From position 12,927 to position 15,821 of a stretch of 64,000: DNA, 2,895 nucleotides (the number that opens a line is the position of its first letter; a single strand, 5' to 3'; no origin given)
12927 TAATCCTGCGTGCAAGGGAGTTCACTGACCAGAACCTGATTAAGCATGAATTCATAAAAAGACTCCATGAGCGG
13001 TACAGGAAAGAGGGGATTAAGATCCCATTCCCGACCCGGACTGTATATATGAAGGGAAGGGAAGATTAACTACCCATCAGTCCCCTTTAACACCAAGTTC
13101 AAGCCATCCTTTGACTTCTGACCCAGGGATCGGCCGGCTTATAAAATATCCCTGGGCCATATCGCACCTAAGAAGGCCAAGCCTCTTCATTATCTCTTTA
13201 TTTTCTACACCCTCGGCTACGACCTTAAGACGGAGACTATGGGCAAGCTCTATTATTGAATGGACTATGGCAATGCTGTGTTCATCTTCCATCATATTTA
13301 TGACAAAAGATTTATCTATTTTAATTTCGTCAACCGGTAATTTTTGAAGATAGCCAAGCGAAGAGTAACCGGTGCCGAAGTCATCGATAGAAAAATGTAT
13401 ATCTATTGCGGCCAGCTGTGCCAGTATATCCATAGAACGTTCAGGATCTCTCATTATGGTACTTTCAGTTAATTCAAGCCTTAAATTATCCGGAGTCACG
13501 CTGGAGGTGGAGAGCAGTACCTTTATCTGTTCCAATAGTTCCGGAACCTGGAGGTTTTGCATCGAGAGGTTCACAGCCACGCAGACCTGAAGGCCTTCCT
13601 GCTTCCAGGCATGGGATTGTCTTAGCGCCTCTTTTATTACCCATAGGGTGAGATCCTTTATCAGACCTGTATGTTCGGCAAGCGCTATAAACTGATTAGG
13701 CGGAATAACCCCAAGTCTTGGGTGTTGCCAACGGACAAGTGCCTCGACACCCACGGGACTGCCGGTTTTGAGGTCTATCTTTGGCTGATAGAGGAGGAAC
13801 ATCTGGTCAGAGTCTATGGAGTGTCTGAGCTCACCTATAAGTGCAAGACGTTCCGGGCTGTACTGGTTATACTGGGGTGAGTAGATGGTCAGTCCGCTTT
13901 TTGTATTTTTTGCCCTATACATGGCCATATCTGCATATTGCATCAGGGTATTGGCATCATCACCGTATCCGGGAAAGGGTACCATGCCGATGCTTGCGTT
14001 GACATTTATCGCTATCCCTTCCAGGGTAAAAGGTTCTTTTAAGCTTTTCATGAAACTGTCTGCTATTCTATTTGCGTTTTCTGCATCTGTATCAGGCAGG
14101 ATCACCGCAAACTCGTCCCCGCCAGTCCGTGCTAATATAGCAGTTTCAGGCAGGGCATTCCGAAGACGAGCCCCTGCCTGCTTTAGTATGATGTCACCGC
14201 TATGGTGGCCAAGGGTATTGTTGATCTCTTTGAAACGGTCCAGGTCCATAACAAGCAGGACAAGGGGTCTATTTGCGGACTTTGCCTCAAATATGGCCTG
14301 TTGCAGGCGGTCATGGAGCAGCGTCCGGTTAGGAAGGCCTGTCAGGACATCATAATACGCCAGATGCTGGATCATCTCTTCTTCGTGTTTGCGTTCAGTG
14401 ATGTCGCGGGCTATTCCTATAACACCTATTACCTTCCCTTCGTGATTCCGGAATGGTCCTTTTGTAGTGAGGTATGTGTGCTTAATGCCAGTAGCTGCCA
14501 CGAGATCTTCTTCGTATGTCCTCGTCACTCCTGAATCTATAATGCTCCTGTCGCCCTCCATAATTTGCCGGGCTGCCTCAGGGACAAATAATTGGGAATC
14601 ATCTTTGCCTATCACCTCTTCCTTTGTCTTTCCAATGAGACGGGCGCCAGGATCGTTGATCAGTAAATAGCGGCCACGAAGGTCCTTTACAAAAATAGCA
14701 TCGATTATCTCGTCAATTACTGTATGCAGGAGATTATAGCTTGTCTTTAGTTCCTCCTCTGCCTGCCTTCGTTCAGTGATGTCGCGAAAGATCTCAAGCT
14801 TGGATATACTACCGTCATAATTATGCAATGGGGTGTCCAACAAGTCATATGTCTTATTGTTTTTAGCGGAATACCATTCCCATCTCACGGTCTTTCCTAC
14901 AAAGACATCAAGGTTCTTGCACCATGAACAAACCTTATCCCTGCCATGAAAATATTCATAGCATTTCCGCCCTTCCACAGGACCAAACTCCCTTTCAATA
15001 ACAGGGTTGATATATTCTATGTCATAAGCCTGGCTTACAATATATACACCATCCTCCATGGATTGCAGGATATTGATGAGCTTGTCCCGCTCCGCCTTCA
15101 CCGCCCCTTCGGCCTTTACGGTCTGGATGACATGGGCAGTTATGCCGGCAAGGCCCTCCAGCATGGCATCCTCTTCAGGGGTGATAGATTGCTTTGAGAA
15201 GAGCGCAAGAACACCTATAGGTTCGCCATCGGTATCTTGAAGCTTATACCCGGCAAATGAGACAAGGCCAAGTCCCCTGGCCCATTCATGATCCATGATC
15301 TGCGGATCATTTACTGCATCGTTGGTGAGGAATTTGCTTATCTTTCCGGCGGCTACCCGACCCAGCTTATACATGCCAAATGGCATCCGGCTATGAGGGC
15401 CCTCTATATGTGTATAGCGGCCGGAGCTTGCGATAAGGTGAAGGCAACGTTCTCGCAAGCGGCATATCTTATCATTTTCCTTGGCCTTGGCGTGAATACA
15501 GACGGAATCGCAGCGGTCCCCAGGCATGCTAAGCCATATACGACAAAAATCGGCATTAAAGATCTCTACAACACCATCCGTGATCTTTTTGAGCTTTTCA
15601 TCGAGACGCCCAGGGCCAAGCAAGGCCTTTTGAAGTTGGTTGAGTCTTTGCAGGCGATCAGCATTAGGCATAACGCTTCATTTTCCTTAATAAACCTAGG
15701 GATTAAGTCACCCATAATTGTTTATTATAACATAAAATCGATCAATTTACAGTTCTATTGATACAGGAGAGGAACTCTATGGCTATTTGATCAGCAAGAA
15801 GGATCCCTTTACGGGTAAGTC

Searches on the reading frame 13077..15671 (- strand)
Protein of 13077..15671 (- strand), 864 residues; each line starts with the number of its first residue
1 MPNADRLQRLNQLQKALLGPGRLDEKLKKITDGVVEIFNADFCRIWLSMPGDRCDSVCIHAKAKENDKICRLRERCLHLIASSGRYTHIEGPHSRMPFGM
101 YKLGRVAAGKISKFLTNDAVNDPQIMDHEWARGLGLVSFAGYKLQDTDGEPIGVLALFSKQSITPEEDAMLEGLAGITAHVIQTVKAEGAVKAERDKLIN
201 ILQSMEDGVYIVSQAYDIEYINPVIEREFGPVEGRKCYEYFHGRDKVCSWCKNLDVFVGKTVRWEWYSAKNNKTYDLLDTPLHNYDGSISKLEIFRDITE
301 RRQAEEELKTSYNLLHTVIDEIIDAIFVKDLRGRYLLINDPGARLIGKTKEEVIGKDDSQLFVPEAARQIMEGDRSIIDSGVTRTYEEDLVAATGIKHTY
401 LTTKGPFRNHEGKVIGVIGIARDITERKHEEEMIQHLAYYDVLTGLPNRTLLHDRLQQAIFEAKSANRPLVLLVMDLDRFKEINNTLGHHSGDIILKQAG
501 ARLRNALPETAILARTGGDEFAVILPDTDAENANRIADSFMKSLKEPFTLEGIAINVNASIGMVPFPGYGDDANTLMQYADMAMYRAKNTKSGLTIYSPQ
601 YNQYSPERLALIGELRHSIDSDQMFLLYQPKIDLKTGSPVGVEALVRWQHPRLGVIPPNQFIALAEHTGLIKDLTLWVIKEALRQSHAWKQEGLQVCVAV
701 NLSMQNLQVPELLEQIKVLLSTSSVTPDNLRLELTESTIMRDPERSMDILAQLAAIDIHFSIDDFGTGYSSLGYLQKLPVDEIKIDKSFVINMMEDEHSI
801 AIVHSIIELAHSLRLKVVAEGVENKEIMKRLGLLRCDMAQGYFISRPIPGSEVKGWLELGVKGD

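Call 60: search_protein_families(library=pfam, proteins=[window:13077-15671:-], max_evalue=0.0001)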
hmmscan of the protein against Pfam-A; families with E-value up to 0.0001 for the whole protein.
window:13077-15671:- (864 aa): 8 families
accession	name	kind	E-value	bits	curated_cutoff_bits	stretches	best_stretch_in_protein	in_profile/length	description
PF00563.25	EAL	-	2.7e-72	243.4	31.3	1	614-847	3-236/236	EAL domain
PF00990.26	GGDEF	-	8.3e-45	152.9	23.8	1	438-591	1-158/161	Diguanylate cyclase, GGDEF domain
PF08448.16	PAS_4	-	1e-25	90.5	23.1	1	320-428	2-109/110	PAS fold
PF13426.13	PAS_9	-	1.4e-14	54.6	27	1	324-426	2-103/103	PAS domain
PF00989.32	PAS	-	2.4e-11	44.1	22.6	1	315-424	3-113/113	PAS fold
PF13185.12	GAF_2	-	8.2e-09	36.2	28.6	1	23-183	4-136/136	GAF domain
PF01590.32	GAF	-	2.5e-08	35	22.4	1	23-178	2-129/133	GAF domain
PF13188.13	PAS_8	-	1.3e-05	25.4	21.8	0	313-364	1-52/65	PAS domain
